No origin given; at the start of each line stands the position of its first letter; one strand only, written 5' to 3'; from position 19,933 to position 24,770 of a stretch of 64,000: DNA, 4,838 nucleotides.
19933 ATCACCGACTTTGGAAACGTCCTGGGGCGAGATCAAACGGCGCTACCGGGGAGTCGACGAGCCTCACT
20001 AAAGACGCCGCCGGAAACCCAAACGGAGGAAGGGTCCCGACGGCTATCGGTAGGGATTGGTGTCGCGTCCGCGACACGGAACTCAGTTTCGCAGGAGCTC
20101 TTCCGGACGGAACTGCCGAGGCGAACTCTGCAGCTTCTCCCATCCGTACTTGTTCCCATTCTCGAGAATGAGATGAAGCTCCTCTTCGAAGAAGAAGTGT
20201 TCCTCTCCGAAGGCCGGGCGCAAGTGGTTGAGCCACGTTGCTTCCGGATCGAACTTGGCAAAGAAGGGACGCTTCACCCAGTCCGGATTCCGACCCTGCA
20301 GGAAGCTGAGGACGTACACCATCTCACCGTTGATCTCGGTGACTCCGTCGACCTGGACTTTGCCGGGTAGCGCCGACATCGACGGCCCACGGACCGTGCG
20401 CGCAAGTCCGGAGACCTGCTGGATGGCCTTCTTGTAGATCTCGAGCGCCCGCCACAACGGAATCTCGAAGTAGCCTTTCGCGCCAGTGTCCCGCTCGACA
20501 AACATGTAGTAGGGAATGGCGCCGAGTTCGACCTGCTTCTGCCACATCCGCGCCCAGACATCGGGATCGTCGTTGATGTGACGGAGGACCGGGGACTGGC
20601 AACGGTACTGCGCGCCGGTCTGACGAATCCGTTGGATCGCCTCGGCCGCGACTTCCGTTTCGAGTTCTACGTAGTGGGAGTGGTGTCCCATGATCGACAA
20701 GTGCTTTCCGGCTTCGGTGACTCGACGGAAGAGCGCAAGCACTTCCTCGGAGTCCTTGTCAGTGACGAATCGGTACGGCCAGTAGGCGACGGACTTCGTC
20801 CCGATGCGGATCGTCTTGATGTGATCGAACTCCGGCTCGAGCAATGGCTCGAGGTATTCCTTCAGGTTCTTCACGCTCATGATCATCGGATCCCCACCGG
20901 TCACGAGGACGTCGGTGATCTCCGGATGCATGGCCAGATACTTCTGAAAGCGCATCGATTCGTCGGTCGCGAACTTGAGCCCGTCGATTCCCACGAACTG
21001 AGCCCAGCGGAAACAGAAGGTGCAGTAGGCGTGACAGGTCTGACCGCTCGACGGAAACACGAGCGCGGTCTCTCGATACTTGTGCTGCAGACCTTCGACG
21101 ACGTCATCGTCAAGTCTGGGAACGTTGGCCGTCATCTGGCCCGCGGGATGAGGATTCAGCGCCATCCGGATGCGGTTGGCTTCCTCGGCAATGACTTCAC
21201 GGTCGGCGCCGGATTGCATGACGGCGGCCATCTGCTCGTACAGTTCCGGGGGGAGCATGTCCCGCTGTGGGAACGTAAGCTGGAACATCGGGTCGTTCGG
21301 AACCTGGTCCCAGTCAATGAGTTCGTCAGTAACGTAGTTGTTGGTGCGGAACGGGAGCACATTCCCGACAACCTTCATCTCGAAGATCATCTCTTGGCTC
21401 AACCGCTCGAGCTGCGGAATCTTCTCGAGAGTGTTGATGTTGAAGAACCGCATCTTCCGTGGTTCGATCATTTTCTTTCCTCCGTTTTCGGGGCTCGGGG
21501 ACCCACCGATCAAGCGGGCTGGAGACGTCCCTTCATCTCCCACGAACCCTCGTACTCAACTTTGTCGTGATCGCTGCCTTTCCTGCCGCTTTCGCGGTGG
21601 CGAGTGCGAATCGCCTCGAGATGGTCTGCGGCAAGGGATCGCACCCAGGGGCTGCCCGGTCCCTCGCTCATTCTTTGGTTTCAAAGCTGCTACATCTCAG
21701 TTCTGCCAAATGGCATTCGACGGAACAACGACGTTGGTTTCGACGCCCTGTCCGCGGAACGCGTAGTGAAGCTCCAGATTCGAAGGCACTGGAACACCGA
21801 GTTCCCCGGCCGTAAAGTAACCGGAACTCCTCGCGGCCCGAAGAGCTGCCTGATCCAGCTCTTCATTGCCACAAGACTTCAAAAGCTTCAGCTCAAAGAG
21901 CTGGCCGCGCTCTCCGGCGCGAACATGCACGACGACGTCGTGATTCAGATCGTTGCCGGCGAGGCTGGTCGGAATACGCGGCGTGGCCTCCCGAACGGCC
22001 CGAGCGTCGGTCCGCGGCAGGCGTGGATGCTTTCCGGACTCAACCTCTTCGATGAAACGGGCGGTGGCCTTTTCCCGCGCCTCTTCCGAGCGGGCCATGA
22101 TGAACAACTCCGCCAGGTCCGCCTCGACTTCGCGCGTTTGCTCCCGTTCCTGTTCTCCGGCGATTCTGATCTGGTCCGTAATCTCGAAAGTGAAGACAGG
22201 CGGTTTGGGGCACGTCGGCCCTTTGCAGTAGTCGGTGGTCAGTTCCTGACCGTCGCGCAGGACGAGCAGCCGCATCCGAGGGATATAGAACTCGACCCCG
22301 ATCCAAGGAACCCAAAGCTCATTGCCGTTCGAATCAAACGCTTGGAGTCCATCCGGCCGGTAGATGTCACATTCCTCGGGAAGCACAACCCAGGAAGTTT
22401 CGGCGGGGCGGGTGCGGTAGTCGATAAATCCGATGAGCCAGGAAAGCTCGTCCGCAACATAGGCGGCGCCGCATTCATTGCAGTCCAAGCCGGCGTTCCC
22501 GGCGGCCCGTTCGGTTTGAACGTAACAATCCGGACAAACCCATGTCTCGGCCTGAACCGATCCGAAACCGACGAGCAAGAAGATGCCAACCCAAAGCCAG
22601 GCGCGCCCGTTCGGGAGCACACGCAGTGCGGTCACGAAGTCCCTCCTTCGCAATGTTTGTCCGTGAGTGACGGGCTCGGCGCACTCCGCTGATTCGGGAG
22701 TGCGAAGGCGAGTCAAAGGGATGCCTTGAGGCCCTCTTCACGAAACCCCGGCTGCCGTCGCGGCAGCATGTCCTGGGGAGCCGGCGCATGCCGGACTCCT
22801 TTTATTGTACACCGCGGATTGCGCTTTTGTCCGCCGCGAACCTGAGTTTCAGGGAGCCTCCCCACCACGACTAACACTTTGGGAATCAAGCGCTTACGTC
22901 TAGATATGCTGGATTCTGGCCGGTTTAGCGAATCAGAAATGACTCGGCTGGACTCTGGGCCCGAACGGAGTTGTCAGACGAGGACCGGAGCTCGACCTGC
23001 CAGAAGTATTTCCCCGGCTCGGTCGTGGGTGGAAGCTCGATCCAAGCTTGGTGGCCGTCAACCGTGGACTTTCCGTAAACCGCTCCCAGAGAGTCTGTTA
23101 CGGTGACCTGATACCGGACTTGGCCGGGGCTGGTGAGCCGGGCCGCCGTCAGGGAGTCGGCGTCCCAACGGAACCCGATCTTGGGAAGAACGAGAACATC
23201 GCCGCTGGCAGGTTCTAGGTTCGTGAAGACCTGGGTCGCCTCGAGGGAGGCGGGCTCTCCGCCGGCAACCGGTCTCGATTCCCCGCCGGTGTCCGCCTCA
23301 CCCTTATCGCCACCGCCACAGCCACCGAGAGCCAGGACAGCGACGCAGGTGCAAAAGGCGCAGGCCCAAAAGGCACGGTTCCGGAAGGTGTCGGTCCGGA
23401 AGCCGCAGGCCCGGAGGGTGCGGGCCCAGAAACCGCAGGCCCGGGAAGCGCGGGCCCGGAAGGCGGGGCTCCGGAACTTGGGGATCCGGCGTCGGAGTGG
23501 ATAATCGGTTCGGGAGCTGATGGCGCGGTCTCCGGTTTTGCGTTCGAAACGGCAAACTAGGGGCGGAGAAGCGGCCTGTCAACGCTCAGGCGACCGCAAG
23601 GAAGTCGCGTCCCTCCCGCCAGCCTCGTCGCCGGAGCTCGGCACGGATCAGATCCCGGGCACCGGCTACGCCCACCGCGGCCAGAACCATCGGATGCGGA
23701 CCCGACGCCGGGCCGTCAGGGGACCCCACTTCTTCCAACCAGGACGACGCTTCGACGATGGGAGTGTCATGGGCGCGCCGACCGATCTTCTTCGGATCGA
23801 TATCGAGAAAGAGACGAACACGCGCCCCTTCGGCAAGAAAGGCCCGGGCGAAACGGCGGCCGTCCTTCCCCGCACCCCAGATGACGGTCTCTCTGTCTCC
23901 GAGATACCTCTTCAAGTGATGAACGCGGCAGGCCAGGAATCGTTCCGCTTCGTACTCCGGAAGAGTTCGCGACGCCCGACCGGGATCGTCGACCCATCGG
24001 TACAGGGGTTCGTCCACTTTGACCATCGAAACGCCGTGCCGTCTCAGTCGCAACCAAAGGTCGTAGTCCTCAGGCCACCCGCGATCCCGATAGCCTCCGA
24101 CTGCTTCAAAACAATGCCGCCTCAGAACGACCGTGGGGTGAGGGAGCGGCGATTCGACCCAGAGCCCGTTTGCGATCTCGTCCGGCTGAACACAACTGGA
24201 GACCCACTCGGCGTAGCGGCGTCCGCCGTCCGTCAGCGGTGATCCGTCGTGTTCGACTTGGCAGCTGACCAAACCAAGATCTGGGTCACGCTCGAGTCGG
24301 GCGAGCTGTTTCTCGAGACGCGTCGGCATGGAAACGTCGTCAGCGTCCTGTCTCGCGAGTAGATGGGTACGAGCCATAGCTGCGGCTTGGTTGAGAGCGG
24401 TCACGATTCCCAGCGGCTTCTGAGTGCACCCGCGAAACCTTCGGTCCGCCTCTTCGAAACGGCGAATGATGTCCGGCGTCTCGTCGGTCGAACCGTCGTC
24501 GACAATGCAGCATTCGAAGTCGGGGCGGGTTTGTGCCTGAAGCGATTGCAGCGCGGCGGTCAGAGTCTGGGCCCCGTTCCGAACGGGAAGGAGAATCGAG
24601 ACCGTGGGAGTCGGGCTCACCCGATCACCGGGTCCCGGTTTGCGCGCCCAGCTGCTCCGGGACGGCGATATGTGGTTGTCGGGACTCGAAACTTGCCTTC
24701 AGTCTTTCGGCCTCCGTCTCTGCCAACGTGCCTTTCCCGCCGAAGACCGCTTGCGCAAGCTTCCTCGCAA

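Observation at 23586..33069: Co-directional ~9.5 kb cluster: three GT2 enzymes, an FAD-dependent GlpD-like oxidoreductase, a 'IDGHVHF' hypothetical, DUF5989 and an ABC-2 exporter: candidate uncharacterised lipid-linked glycan pathway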

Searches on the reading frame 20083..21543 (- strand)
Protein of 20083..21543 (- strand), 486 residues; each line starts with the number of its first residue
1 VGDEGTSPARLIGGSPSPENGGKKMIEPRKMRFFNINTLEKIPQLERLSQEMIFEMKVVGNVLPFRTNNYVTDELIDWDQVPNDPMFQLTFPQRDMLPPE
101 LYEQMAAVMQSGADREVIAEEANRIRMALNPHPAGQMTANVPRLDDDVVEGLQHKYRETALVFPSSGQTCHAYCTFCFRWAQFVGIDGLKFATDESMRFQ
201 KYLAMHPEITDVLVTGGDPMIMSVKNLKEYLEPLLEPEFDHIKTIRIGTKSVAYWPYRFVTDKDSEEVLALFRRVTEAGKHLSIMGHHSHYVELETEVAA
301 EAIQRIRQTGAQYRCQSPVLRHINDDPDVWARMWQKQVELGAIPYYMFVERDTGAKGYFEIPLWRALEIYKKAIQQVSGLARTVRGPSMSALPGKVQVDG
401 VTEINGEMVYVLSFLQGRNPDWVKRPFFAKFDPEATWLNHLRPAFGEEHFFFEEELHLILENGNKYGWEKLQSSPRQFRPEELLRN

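Call 8: search_protein_families(library=pfam, proteins=[window:20083-21543:-], max_evalue=0.01)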
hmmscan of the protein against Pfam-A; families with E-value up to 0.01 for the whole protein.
window:20083-21543:- (486 aa): 1 family
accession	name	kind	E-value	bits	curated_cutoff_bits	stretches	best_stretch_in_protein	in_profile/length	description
PF04055.27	Radical_SAM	-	0.00024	21.7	29.5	1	167-250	4-85/166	Radical SAM superfamily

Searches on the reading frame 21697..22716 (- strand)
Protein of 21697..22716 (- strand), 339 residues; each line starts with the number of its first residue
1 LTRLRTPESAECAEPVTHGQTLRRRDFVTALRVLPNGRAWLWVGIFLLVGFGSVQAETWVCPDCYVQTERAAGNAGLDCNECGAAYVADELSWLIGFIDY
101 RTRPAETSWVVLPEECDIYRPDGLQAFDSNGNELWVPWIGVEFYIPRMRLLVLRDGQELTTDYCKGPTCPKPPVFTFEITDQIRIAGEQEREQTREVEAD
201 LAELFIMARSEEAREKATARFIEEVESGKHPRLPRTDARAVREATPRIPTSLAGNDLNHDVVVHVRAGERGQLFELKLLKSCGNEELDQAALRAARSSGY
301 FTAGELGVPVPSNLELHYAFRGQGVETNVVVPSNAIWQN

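Call 8: search_protein_families(library=pfam, proteins=[window:21697-22716:-], max_evalue=0.01)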
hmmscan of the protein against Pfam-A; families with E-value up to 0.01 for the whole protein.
window:21697-22716:- (339 aa): 2 families
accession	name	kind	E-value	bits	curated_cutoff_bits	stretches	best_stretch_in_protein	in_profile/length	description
PF03544.19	TonB_C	-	2.3e-05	25.2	24.6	1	259-320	16-77/79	Gram-negative bacterial TonB protein C-terminal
PF13103.11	TonB_2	-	0.00065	20.2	22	1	255-298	22-65/85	TonB C terminal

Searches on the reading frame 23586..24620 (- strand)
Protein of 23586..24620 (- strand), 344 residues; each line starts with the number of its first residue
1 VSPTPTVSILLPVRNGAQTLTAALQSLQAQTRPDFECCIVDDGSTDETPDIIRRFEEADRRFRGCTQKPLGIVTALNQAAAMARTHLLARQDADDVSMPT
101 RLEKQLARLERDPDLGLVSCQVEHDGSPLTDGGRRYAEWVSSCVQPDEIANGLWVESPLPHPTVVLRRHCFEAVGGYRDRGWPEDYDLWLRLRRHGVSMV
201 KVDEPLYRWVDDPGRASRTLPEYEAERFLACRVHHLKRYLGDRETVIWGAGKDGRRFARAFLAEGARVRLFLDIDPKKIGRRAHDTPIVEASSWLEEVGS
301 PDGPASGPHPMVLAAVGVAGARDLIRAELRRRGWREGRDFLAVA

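Call 5: search_protein_families(library=pfam, proteins=[window:23586-24620:-], max_evalue=0.01)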
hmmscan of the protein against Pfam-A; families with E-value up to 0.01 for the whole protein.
window:23586-24620:- (344 aa): 4 families
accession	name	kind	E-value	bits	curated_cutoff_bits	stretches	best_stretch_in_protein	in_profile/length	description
PF00535.33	Glycos_transf_2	-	1.3e-27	97.2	23.3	1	8-169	1-162/168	Glycosyl transferase family 2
PF13641.12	Glyco_tranf_2_3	-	5.4e-12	46.6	27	1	5-207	1-209/230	Glycosyltransferase like family 2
PF10111.15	Glyco_tranf_2_2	-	3.1e-10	40.4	27.3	1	8-201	1-208/276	Glycosyltransferase like family 2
PF13632.12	Glyco_trans_2_3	-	0.0016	18.7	27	1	92-205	6-119/198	Glycosyl transferase family group 2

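Call 7: search_protein_families(library=ncbifam, proteins=[window:23586-24620:-], max_evalue=0.01)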
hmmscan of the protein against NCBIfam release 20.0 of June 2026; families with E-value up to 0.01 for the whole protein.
window:23586-24620:- (344 aa): 23 families
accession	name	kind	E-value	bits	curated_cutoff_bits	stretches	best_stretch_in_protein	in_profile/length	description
NF053739.1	GlytfEpsEBac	equivalog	9.4e-27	93.6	450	1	5-218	1-211/265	glycosyltransferase EpsE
NF007482.0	PRK10073.1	equivalog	1e-18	67.4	423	1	1-122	2-122/334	glycosyltransferase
NF047683.1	TeichurnBiosyTuaG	equivalog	1.4e-18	67.4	400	1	4-110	5-112/252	teichuronic acid biosynthesis protein TuaG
TIGR03965.1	mycofact_glyco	equivalog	2.3e-17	63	280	1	4-198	73-269/467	mycofactocin biosynthesis glycosyltransferase MftF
TIGR04283.1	glyco_like_mftF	equivalog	3.8e-15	56.1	182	1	7-200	1-176/221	TIGR04283 family arsenosugar biosynthesis glycosyltransferase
NF041875.1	EPS_EpsD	equivalog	2.4e-14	53.5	370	1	7-200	1-197/325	exopolysaccharide biosynthesis glycosyltransferase EpsD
TIGR03937.1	PgaC_IcaA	equivalog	3.2e-14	52.7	422.3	1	4-119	44-160/407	poly-beta-1,6-N-acetyl-D-glucosamine synthase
NF050050.1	ProtGlycPglI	equivalog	1.7e-08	34.2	500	1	5-127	2-126/306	GalNAc(5)-diNAcBac-PP-undecaprenol beta-1,3-glucosyltransferase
NF038302.1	EPS_HpsE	equivalog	6.9e-08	31.8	300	1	7-123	3-125/307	hormogonium polysaccharide biosynthesis glycosyltransferase HpsE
NF045692.1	OglycostaseCruG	equivalog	2.2e-07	30.1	600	1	6-70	42-106/386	2'-O-glycosyltransferase CruG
TIGR03469.1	HpnB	hypoth_equivalog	2.3e-07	30.2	379.25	1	4-122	43-172/386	hopene-associated glycosyltransferase HpnB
TIGR04440.1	glyco_TIGR04440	domain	3.3e-06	27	70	1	7-122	2-119/215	TIGR00180 family glycosyltransferase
TIGR03111.1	glyc2_xrt_Gpos1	hypoth_equivalog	4.3e-06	25.8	363.95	1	4-122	48-169/439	TIGR03111 family XrtG-associated glycosyltransferase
NF041394.1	GtaseAglG_Halo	equivalog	5.6e-06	25.9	440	1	19-111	17-109/304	glucosyl-dolichyl phosphate glucuronosyltransferase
NF007453.0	PRK10018.1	equivalog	2.6e-05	24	382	1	4-108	5-110/280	colanic acid biosynthesis glycosyltransferase WcaA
TIGR03570.1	NeuD_NnaD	subfamily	0.00088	18.9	160.8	1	245-334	2-84/202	NeuD/PglB/VioB family sugar acetyltransferase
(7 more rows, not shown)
